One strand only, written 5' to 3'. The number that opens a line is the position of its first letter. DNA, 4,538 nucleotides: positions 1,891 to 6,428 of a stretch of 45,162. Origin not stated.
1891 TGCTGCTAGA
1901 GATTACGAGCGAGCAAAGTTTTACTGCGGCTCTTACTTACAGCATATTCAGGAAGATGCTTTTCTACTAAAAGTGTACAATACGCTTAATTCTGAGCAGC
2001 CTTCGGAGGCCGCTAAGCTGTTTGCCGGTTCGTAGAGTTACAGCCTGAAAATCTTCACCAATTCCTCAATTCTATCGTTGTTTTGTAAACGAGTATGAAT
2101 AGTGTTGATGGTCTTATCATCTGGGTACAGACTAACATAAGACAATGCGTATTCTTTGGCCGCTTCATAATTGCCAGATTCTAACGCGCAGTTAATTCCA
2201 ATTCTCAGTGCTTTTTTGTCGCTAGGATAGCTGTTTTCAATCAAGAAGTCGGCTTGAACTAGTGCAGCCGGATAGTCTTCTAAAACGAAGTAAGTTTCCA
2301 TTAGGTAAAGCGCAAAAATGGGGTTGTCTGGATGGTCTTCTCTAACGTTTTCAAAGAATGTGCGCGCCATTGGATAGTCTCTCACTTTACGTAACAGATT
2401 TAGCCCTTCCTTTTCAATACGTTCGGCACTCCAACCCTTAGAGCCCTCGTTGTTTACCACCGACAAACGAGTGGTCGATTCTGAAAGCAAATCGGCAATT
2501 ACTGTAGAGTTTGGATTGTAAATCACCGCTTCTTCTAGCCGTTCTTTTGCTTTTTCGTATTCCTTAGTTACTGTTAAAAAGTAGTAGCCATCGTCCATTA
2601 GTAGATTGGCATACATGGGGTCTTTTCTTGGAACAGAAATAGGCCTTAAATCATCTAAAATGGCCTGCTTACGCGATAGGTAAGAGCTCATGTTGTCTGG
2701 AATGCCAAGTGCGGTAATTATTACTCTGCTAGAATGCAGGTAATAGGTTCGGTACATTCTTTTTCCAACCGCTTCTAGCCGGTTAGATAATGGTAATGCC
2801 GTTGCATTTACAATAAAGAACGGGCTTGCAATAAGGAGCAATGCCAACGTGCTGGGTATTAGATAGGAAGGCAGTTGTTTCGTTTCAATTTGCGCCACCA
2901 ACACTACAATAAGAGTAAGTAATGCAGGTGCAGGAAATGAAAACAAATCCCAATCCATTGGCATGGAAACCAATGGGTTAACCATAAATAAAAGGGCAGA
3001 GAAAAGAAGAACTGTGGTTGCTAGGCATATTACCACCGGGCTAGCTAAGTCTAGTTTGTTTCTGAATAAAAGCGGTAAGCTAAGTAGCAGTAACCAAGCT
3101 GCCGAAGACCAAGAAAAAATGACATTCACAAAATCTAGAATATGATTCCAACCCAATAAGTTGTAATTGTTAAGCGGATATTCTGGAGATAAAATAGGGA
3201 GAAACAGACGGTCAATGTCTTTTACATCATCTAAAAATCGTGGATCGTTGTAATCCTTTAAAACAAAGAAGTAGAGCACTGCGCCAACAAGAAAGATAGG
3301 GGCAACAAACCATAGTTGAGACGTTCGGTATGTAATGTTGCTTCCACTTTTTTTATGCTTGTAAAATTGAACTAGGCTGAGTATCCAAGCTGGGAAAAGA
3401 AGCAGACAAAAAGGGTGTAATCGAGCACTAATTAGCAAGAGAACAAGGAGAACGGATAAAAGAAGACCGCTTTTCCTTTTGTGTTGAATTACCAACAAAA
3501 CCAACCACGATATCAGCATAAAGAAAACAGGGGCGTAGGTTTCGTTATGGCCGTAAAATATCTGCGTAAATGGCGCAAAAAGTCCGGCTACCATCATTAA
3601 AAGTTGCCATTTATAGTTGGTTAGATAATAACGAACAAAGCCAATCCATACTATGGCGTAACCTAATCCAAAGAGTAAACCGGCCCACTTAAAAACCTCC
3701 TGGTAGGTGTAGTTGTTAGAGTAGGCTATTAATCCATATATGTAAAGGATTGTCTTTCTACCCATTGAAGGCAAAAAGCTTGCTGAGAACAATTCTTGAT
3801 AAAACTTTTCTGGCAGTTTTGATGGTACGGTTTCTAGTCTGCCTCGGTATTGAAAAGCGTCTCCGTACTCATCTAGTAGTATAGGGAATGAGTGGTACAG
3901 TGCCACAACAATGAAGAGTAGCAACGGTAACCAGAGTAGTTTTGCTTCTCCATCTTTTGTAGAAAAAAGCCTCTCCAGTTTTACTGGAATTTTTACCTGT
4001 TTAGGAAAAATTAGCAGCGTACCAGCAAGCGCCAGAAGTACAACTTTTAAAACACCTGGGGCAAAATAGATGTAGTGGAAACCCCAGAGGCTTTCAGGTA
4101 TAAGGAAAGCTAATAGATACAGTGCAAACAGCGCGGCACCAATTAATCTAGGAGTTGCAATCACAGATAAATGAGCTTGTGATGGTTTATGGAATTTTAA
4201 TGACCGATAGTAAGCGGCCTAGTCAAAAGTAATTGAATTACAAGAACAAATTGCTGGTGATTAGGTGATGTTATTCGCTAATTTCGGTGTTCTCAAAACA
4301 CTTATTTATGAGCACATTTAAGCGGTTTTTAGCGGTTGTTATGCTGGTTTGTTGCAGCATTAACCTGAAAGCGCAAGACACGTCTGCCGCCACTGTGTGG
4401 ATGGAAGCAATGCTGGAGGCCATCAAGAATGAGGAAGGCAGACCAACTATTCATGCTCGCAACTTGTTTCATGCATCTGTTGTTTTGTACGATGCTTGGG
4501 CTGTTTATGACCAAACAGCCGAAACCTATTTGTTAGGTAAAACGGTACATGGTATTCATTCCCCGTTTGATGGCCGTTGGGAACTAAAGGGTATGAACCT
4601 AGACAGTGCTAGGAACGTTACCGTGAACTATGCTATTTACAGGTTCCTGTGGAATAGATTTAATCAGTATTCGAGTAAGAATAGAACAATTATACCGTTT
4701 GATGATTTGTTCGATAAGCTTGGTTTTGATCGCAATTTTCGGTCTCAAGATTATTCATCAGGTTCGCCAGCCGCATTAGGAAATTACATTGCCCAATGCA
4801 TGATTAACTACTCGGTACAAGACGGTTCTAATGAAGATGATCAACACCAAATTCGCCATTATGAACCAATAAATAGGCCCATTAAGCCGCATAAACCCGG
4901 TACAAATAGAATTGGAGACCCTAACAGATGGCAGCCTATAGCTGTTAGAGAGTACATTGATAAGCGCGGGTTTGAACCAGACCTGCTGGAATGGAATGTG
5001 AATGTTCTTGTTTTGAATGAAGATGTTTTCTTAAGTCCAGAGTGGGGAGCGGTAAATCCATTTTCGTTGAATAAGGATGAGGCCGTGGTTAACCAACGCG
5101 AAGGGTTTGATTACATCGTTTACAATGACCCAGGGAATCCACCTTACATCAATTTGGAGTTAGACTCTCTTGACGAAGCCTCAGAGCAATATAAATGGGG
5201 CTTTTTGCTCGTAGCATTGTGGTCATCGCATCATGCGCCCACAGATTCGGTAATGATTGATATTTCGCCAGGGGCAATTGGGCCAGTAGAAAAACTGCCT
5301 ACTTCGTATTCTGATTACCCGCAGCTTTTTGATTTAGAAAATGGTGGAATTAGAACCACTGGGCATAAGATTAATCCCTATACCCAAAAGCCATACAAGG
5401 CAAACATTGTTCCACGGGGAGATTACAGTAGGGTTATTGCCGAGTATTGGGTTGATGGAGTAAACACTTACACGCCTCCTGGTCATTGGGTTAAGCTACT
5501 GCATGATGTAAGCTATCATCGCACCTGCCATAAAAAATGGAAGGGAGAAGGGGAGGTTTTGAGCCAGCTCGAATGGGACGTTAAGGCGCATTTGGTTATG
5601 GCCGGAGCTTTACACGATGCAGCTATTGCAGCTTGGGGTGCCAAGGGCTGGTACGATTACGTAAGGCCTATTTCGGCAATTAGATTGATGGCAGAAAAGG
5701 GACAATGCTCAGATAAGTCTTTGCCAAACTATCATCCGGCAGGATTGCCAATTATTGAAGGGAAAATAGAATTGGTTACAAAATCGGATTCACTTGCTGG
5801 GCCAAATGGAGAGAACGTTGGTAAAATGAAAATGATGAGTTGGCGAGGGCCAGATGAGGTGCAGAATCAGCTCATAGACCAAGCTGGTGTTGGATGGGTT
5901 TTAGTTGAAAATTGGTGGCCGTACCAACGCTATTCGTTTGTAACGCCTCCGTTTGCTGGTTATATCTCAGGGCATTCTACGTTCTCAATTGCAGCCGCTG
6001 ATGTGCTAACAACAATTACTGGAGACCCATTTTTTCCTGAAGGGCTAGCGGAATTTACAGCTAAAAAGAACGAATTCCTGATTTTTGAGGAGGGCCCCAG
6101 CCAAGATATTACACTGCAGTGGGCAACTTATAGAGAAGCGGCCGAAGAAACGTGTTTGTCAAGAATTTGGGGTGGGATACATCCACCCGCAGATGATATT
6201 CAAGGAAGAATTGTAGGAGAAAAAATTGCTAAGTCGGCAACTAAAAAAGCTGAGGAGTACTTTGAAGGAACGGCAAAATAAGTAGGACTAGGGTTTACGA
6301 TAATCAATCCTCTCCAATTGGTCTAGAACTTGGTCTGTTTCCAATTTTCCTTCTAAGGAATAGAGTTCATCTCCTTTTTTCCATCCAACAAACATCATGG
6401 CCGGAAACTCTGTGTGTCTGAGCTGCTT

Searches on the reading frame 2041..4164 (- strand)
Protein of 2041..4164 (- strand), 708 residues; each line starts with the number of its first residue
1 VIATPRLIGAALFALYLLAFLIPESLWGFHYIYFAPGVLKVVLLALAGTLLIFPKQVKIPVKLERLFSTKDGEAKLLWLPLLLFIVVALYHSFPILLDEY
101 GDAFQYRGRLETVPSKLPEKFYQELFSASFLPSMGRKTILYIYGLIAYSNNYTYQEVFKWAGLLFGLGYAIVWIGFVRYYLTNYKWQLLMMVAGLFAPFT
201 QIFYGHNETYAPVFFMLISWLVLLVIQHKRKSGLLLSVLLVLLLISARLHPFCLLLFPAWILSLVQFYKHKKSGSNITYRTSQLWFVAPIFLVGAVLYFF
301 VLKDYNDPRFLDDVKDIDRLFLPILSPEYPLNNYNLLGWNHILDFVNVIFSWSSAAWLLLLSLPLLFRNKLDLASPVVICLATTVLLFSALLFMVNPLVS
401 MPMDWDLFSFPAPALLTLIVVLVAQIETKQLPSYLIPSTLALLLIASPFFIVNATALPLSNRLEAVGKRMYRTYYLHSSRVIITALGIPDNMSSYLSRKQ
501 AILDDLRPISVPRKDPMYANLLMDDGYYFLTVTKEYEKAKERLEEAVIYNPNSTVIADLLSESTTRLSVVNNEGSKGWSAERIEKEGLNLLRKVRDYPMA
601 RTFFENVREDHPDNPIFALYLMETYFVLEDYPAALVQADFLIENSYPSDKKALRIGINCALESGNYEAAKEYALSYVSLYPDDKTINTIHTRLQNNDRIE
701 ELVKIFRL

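Call 94: search_protein_families(library=pfam, proteins=[window:2041-4164:-], max_evalue=0.0001)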
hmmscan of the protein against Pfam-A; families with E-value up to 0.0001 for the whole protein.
window:2041-4164:- (708 aa): 2 families
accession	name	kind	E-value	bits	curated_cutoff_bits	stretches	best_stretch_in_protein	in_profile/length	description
PF14559.12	TPR_19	-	7.8e-07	29.8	25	0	596-635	6-45/68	Tetratricopeptide repeat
PF13432.12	TPR_16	-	4.4e-05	24.3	32.7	0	626-683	8-64/65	Tetratricopeptide repeat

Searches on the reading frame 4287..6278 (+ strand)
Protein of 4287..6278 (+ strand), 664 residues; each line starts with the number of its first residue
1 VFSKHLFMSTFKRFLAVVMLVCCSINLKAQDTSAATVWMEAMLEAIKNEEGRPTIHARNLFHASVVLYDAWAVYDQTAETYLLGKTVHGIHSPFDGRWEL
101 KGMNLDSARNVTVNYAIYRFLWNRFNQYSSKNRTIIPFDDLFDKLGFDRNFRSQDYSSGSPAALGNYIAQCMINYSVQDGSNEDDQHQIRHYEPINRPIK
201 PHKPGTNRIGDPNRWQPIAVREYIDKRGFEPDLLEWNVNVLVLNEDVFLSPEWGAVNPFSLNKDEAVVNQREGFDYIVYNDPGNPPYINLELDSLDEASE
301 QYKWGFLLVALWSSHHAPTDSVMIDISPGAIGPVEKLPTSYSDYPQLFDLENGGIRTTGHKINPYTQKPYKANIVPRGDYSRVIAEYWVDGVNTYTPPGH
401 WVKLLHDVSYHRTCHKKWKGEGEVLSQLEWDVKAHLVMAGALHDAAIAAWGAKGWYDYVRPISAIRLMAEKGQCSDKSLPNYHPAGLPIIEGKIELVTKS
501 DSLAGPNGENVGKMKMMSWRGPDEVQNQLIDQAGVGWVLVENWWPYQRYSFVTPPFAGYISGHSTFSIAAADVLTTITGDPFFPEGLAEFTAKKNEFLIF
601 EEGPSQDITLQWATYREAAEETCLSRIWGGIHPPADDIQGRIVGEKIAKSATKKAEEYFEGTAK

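Call 94: search_protein_families(library=pfam, proteins=[window:4287-6278:+], max_evalue=0.0001)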
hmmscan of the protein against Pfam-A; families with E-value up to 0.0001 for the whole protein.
window:4287-6278:+ (664 aa): 3 families
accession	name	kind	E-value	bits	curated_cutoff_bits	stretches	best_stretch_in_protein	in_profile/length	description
PF21167.2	DUF6851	-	6.3e-09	36.8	27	1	65-217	4-140/140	Domain of unknown function (DUF6851)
PF22778.2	VCPO_2nd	-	6.3e-07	30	27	0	435-468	3-36/177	VCPO second helical-bundle domain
PF01569.27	PAP2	-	5.4e-05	23.4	27.2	0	543-648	31-118/130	PAP2 superfamily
